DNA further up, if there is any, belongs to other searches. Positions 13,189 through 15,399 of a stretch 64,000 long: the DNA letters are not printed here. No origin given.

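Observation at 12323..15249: ABC-ATPase plus Cys4 partner resembles Septu/PARIS-type pairs, but with a W in the HNH histidine position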

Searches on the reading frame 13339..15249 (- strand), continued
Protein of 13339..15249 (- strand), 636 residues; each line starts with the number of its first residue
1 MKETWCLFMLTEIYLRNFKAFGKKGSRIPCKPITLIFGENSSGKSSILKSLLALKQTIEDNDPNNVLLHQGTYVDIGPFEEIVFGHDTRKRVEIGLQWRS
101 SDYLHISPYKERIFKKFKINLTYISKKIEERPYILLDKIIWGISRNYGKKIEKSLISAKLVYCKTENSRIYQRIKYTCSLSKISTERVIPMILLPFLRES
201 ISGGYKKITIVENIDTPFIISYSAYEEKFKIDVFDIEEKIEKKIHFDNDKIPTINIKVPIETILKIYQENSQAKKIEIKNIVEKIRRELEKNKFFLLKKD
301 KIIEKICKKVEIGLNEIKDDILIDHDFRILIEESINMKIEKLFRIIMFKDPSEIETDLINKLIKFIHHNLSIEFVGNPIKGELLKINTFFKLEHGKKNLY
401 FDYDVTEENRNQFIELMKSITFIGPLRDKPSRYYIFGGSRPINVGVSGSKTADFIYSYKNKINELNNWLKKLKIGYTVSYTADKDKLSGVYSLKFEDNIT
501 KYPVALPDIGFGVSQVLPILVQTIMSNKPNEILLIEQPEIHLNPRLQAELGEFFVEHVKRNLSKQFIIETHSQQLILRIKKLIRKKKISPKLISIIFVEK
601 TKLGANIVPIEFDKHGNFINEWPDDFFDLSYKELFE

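Call 84: search_protein_families(library=pfam, proteins=[L018:2541-3758:+, L018:6632-7708:+, L018:8531-10105:+, L018:1301-2014:+], max_evalue=0.01)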
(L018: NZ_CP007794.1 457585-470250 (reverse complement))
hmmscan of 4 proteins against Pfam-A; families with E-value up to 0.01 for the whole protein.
L018:2541-3758:+ (405 aa): 3 families
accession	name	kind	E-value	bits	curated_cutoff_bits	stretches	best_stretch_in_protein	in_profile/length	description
PF22022.2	Phage_int_M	-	3.4e-33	114.2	27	1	104-199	1-96/96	Phage integrase central domain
PF13356.12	Arm-DNA-bind_3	-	5.1e-24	84.6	27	1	8-90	1-83/83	Arm DNA-binding domain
PF00589.27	Phage_integrase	-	2.4e-19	70.2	27.1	1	241-374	27-166/172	Phage integrase family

L018:6632-7708:+ (358 aa): 0 families

L018:8531-10105:+ (524 aa): 0 families

L018:1301-2014:+ (237 aa): 0 families
